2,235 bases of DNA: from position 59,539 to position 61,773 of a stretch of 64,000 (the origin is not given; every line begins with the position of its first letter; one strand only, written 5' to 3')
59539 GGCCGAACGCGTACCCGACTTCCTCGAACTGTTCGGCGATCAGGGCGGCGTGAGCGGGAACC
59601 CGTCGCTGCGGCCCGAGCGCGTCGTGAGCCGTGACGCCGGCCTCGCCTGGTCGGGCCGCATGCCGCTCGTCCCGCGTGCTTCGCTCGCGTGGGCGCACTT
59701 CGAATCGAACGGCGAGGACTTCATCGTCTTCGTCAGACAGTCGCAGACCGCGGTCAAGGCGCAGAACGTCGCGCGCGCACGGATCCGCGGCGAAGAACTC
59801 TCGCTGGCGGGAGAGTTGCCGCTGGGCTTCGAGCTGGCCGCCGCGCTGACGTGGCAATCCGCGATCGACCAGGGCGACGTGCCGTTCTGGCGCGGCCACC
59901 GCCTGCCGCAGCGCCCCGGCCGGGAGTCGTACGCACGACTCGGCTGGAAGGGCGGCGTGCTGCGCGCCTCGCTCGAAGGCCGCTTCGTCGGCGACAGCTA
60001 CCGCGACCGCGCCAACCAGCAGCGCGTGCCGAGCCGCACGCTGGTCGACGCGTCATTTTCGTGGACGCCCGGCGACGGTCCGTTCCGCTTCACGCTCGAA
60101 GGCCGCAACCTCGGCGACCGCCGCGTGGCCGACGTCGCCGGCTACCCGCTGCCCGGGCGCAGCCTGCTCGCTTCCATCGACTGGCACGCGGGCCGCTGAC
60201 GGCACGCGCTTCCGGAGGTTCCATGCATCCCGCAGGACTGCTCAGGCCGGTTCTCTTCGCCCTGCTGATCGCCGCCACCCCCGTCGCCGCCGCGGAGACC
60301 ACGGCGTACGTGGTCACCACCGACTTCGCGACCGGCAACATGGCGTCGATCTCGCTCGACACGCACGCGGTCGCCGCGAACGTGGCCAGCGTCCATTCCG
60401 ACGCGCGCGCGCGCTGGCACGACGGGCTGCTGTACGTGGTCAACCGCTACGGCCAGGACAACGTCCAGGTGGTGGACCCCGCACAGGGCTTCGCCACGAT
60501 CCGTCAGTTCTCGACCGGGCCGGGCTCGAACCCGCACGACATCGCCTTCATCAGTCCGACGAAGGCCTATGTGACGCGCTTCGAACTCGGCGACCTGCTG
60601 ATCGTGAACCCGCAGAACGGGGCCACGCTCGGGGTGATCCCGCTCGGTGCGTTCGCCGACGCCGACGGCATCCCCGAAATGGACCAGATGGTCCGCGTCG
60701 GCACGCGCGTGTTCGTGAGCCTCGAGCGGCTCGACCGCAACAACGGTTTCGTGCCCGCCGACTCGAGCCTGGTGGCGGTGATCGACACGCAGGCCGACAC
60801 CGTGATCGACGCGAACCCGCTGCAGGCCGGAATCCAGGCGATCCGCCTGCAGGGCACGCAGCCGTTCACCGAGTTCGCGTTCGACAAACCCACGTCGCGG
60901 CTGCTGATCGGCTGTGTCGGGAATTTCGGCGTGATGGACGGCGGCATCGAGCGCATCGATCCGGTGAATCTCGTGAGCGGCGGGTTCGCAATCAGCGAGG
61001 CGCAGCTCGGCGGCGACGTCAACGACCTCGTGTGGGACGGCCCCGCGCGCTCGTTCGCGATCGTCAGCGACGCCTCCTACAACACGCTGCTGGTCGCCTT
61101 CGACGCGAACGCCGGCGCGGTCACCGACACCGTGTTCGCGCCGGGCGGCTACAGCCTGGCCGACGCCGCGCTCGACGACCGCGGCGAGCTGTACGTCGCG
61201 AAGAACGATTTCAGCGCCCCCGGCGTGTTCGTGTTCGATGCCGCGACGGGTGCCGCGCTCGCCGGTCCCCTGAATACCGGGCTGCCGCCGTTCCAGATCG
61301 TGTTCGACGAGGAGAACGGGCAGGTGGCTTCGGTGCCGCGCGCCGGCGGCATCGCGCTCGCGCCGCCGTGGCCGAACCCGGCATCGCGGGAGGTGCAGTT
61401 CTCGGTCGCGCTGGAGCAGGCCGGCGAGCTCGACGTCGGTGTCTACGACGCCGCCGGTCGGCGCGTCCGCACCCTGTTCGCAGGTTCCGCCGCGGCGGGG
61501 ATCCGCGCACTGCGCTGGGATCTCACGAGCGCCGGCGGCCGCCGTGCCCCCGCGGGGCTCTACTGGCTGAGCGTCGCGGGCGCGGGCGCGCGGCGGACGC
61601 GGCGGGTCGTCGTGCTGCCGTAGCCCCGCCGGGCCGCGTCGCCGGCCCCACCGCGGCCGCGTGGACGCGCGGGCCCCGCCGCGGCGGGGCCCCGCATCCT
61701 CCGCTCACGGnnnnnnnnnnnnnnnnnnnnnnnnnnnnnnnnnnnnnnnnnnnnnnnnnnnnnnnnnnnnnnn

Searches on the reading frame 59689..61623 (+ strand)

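Call 40: search_protein_families(library=pfam, proteins=[window:59689-61623:+], max_evalue=0.1)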
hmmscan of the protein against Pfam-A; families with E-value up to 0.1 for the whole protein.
window:59689-61623:+ (644 aa): 2 families
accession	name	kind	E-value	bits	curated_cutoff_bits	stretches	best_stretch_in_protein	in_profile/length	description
PF13860.13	FlgD_ig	-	1.5e-09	38.1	27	1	575-632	19-76/79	FlgD Ig-like domain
PF18962.6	Por_Secre_tail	-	0.02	15.6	27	1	561-640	2-73/75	Secretion system C-terminal sorting domain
